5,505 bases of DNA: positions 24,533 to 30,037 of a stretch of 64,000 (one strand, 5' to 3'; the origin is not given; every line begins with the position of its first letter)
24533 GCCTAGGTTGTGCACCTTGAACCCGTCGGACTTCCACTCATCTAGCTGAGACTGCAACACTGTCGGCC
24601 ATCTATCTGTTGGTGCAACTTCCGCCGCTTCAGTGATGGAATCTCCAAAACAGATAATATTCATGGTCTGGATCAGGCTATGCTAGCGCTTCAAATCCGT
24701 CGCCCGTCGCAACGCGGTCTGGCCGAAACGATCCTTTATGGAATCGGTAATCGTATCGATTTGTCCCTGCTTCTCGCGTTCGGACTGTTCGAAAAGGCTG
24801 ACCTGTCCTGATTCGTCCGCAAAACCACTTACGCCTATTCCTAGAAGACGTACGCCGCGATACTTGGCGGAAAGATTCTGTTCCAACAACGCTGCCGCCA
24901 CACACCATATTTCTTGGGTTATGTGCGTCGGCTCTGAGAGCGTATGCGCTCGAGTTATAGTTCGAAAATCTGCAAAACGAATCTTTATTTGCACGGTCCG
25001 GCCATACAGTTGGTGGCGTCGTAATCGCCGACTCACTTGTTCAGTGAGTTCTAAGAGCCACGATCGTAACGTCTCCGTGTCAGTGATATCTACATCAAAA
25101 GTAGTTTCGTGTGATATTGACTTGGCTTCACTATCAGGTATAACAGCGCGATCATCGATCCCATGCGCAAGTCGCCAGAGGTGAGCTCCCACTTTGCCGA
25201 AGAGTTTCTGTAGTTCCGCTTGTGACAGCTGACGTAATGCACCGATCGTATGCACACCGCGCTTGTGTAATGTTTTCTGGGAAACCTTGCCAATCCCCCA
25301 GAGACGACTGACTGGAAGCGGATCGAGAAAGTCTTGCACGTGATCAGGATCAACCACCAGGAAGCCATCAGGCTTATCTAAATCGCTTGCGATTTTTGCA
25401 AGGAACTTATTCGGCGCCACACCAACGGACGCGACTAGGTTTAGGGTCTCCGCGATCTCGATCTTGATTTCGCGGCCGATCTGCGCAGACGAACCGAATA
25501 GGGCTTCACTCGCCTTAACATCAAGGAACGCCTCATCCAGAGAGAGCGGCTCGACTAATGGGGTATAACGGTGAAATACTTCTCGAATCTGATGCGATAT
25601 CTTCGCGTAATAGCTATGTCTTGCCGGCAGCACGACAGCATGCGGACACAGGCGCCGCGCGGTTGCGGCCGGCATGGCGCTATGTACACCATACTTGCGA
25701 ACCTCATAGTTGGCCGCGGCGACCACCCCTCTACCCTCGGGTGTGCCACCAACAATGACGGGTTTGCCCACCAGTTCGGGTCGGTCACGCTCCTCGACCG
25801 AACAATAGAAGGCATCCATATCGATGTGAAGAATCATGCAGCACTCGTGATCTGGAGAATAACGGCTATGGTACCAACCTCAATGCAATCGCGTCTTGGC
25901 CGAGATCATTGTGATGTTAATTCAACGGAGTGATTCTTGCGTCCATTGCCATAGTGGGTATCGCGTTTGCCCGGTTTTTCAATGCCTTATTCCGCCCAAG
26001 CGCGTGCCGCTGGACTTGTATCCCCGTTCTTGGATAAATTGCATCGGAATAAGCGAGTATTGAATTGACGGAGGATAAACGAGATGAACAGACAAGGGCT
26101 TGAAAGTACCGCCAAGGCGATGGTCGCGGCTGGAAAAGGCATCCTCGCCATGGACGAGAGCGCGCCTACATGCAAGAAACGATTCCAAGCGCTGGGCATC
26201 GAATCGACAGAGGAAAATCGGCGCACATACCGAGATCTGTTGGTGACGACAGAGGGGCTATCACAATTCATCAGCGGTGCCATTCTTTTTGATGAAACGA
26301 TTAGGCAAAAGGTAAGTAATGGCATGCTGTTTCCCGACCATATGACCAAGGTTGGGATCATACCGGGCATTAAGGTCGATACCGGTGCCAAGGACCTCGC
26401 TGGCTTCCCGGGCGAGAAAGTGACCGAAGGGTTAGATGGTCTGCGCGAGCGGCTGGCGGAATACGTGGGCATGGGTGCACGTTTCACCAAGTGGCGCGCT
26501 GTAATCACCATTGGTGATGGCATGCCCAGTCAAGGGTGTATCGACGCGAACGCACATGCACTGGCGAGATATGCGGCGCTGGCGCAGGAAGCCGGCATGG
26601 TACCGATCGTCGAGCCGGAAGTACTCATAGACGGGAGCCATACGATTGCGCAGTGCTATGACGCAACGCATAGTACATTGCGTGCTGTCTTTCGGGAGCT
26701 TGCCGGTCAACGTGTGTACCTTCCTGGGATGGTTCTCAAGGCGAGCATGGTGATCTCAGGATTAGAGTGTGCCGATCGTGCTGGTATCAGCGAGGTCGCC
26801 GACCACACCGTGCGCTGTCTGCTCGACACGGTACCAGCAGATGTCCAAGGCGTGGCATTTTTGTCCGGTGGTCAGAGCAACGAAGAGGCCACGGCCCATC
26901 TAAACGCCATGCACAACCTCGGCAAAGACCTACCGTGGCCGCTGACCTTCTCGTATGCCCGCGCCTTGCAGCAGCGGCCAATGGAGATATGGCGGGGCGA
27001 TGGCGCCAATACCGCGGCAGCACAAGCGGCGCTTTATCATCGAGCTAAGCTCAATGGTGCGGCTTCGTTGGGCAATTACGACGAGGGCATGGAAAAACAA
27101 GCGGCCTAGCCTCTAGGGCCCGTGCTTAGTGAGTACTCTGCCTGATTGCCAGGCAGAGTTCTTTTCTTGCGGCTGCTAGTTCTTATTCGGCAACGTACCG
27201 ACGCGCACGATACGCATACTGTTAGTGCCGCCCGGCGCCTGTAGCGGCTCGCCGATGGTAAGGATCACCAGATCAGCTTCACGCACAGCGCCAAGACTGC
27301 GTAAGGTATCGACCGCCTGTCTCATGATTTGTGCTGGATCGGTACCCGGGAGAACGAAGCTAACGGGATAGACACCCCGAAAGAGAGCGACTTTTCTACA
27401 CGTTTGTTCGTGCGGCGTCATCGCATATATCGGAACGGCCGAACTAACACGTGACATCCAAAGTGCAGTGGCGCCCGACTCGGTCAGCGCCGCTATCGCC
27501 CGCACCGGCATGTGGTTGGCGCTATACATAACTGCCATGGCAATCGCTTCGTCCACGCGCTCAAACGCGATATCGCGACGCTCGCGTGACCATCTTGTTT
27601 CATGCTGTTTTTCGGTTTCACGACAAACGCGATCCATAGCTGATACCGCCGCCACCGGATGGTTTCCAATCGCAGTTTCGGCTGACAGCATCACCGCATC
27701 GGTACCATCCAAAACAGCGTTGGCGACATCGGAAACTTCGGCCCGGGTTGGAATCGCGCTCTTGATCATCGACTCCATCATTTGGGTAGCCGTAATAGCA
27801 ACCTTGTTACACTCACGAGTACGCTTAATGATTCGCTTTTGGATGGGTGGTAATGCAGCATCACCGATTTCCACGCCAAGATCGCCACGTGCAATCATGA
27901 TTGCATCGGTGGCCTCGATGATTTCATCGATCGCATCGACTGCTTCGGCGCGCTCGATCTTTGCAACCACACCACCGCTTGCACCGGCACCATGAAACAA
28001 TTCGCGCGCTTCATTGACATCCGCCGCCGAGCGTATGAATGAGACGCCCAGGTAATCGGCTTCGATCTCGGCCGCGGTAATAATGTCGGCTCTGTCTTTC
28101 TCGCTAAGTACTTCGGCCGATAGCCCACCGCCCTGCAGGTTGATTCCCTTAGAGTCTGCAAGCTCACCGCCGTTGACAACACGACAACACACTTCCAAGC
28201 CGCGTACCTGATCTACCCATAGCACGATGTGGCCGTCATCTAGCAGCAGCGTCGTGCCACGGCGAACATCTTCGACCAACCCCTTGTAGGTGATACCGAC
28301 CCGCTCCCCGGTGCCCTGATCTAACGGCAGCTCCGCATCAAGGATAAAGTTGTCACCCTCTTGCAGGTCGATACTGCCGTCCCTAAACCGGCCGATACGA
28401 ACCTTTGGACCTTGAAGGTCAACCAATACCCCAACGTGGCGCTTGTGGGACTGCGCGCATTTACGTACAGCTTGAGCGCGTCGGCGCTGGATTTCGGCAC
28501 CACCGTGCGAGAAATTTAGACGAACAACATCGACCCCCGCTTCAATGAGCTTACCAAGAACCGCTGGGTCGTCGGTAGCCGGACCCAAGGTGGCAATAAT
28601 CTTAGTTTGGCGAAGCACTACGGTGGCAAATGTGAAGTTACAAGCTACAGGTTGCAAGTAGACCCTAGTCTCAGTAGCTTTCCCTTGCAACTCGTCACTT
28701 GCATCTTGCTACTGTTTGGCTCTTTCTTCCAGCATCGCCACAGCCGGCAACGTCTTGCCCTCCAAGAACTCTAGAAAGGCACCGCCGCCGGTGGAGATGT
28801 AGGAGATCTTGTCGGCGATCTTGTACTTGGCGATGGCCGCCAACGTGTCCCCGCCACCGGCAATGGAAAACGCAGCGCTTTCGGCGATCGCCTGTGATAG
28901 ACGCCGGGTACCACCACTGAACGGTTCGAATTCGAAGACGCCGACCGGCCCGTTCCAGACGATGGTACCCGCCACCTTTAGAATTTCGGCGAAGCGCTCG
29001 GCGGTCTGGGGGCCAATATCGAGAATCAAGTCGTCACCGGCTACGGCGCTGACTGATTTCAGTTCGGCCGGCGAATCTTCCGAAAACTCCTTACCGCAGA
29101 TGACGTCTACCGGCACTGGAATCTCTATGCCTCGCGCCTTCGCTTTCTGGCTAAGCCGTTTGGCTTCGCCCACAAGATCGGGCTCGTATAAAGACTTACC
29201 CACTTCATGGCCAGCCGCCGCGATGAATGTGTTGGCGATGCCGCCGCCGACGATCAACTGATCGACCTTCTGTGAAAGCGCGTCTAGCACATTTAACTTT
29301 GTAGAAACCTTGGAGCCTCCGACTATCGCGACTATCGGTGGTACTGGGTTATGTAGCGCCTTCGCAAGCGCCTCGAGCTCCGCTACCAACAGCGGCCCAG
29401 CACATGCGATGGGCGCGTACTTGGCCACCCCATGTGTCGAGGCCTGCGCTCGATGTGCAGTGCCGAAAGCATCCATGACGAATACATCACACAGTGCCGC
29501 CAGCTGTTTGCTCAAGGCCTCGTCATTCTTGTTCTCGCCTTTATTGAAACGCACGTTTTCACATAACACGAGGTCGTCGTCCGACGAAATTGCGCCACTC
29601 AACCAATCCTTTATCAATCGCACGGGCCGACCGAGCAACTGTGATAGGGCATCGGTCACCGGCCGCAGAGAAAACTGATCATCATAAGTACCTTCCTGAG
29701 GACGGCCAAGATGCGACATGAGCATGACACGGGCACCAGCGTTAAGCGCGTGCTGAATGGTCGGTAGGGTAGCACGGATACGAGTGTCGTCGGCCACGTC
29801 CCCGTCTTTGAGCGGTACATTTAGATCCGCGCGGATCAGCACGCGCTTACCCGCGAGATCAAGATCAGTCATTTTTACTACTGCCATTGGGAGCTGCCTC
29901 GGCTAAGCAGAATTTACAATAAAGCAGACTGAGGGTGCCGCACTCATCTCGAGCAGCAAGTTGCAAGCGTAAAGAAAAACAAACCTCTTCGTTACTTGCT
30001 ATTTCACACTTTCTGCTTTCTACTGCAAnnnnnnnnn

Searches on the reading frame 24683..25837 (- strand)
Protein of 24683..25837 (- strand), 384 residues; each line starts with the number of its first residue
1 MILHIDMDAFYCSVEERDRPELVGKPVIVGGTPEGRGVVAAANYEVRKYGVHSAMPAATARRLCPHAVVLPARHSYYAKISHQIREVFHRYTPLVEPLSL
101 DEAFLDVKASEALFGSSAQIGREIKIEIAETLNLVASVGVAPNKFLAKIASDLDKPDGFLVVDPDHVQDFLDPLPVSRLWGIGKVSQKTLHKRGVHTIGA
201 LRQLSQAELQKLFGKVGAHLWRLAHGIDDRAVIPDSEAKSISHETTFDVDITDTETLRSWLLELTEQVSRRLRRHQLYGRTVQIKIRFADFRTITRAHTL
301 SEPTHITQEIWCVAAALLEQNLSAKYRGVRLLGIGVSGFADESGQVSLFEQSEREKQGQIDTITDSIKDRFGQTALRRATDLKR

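Call 41: search_protein_families(library=pfam, proteins=[window:24683-25837:-], max_evalue=0.00001)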
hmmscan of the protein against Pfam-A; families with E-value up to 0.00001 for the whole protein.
window:24683-25837:- (384 aa): 5 families
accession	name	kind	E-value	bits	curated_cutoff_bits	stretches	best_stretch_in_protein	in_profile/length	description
PF00817.25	IMS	-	1.1e-50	171.8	23.2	1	5-152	1-148/148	impB/mucB/samB family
PF11799.13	IMS_C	-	2.6e-33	115.2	20.7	1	239-347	2-108/109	impB/mucB/samB family C-terminal domain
PF21999.2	IMS_HHH_1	-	3.2e-09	37.5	27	1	179-228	3-53/53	DNA polymerase-iota, thumb domain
PF11798.14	IMS_HHH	-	1.8e-08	34.6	24.4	1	164-195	1-32/32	IMS family HHH motif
PF21704.3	POLH-Rev1_HhH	-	9.9e-06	26.1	27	0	174-227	1-56/56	DNApol eta/Rev1, HhH motif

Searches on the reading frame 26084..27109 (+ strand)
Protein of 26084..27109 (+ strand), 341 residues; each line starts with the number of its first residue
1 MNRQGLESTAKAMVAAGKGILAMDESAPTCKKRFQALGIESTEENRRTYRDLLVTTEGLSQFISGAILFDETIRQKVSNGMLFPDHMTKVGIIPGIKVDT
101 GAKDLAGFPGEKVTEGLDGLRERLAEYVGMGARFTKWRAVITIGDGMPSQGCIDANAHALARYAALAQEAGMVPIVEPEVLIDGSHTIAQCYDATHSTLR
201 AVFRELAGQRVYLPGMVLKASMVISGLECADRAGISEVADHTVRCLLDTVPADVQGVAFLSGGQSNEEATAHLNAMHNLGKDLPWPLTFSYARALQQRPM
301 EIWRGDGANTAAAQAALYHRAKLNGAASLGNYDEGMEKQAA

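Call 41: search_protein_families(library=pfam, proteins=[window:26084-27109:+], max_evalue=0.00001)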
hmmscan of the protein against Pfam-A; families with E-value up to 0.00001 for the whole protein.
window:26084-27109:+ (341 aa): 1 family
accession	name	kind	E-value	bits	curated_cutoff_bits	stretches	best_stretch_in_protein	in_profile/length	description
PF00274.25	Glycolytic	-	7.2e-129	430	22.2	1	6-340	2-337/349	Fructose-bisphosphate aldolase class-I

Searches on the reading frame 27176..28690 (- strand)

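Call 41: search_protein_families(library=pfam, proteins=[window:27176-28690:-], max_evalue=0.00001)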
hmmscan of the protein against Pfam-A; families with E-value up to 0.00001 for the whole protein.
window:27176-28690:- (504 aa): 2 families
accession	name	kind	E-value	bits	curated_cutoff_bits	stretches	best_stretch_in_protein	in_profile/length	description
PF00224.27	PK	-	8.4e-110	367.3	30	1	27-349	2-328/328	Pyruvate kinase, barrel domain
PF02887.21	PK_C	-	5e-33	114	28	1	381-495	1-114/114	Pyruvate kinase, alpha/beta domain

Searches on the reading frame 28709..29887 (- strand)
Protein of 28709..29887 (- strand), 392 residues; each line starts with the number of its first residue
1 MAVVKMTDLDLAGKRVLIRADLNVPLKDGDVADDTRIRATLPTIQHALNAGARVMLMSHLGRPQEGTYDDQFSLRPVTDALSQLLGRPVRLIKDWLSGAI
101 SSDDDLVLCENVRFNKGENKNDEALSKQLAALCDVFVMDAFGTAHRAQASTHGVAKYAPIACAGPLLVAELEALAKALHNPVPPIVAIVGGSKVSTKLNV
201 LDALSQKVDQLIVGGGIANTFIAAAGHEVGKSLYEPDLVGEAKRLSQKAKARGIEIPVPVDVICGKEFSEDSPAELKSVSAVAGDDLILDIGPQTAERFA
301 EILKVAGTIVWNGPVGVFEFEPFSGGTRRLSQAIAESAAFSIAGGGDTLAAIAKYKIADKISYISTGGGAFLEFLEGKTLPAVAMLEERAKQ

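Call 41: search_protein_families(library=pfam, proteins=[window:28709-29887:-], max_evalue=0.00001)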
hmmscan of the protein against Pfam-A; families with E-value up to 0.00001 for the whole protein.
window:28709-29887:- (392 aa): 1 family
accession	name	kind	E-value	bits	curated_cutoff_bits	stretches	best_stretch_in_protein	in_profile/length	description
PF00162.24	PGK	-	3.2e-147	490.9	27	1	6-378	1-379/379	Phosphoglycerate kinase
